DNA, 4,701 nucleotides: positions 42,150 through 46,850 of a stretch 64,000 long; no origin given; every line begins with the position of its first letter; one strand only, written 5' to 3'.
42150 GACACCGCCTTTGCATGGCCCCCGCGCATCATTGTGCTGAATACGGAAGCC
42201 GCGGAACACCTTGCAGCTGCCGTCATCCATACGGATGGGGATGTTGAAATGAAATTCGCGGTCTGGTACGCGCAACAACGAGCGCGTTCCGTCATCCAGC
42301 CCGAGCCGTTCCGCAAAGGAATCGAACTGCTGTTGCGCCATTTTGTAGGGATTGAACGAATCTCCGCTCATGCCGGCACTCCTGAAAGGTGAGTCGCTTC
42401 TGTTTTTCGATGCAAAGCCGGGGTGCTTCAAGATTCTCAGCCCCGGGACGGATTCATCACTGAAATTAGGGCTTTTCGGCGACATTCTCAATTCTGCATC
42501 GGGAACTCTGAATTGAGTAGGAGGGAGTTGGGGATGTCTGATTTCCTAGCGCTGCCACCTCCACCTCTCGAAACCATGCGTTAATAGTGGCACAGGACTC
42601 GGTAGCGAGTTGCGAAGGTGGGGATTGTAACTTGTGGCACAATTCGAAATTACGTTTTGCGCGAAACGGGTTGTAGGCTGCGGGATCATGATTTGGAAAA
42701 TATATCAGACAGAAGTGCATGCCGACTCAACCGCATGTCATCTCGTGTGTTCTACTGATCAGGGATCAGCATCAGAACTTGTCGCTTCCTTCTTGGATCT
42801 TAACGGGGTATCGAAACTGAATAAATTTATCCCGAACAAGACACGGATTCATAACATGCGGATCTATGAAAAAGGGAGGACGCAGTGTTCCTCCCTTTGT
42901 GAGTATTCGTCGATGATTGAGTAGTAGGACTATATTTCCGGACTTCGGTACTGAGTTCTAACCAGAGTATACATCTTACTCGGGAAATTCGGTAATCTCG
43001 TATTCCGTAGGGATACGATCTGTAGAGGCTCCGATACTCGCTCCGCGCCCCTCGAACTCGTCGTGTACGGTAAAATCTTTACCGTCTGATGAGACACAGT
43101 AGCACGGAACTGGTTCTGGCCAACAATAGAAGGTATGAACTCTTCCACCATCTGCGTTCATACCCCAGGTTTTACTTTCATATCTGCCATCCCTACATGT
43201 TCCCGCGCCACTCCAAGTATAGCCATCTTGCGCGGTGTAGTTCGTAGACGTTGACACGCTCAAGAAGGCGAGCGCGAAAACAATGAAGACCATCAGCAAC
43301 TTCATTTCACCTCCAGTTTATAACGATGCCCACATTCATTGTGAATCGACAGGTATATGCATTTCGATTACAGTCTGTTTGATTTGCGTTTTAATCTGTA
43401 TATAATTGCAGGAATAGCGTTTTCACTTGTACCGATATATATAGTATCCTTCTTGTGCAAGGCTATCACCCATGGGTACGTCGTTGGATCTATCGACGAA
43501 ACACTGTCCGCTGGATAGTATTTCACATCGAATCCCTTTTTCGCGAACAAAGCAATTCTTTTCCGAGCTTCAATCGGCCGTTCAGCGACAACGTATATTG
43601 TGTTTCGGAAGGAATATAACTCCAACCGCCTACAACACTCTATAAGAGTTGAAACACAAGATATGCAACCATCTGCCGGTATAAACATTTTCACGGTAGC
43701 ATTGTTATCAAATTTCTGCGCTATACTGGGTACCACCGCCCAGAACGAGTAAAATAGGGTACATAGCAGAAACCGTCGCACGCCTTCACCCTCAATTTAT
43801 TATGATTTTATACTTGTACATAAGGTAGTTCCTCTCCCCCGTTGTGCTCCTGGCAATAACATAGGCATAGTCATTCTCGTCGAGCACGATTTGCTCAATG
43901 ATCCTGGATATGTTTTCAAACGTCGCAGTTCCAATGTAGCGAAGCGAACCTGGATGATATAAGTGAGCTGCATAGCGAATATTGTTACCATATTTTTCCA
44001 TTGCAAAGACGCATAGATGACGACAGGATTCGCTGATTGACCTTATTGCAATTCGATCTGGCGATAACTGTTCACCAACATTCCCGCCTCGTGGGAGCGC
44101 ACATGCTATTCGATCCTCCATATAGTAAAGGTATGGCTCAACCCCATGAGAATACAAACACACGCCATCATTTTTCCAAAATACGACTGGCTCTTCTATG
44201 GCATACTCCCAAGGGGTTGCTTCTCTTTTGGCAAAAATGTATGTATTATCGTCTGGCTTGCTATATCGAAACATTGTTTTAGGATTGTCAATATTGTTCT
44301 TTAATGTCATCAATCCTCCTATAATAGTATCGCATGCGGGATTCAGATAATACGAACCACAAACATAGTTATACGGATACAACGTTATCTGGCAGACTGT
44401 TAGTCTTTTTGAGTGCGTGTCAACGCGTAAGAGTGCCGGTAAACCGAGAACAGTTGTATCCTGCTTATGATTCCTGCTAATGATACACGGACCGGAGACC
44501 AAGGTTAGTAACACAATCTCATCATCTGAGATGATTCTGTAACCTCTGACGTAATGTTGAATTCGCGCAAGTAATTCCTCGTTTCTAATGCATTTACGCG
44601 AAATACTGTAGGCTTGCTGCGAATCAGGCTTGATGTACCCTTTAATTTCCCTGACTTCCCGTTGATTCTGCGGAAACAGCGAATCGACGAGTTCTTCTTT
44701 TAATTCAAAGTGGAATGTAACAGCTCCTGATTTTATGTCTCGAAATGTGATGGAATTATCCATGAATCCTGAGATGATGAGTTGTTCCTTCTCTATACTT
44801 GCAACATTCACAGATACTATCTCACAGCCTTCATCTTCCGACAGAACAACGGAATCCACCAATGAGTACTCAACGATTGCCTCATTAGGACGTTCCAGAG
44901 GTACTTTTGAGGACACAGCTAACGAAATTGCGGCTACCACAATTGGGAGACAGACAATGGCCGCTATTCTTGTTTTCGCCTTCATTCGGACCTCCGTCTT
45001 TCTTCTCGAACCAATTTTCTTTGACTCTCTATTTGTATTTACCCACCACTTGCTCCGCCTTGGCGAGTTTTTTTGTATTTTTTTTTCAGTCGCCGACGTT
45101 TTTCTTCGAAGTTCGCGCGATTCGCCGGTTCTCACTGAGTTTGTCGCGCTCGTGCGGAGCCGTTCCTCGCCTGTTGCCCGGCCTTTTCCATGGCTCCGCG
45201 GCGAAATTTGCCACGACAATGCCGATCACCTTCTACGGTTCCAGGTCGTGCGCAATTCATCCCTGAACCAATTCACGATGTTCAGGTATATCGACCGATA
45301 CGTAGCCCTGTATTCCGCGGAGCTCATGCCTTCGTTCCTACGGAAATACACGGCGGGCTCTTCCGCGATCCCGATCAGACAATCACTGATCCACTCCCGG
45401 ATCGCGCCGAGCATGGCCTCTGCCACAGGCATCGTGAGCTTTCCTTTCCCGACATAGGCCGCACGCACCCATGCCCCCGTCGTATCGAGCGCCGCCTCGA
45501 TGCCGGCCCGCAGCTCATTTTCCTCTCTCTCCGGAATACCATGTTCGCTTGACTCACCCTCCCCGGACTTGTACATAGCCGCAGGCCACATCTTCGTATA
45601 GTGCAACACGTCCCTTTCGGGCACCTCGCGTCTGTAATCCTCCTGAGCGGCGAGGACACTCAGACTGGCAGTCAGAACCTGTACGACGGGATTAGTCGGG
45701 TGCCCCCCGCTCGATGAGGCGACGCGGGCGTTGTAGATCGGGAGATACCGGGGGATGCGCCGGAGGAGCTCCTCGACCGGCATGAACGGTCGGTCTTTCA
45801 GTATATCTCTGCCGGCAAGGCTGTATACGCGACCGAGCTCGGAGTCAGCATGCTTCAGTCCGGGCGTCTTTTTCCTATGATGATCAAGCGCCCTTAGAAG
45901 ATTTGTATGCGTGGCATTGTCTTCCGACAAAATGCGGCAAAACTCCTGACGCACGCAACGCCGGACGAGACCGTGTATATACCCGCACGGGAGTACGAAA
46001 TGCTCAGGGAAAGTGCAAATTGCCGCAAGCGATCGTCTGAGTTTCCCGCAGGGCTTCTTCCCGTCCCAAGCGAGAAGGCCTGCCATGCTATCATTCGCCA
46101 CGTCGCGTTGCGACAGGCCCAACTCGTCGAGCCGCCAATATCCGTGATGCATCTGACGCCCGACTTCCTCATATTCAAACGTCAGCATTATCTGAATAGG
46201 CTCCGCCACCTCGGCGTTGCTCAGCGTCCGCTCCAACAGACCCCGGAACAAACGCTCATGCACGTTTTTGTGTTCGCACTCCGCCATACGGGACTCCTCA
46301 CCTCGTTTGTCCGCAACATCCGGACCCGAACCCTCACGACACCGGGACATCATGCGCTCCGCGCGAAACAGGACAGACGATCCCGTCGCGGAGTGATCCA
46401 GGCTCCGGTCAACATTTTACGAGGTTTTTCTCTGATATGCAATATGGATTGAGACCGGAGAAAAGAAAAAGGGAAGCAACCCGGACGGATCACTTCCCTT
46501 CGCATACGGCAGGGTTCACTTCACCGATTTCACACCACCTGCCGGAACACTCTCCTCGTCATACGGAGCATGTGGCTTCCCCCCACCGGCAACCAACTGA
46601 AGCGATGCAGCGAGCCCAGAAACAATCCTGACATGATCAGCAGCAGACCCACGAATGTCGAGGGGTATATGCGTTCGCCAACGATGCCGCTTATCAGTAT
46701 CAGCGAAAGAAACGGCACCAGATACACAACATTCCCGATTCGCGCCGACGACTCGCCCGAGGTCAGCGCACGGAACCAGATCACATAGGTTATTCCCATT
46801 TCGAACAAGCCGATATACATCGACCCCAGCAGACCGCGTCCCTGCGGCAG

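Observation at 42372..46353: Low-GC island encoding three secreted hypothetical proteins downstream of a high-GC hypothetical gene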

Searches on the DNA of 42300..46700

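Call 94: search_rna_families(source=window, start=42300, end=46700, threshold=evalue, max_evalue=1)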
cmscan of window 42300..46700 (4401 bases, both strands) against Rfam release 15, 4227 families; matches with E-value up to 1: 0.
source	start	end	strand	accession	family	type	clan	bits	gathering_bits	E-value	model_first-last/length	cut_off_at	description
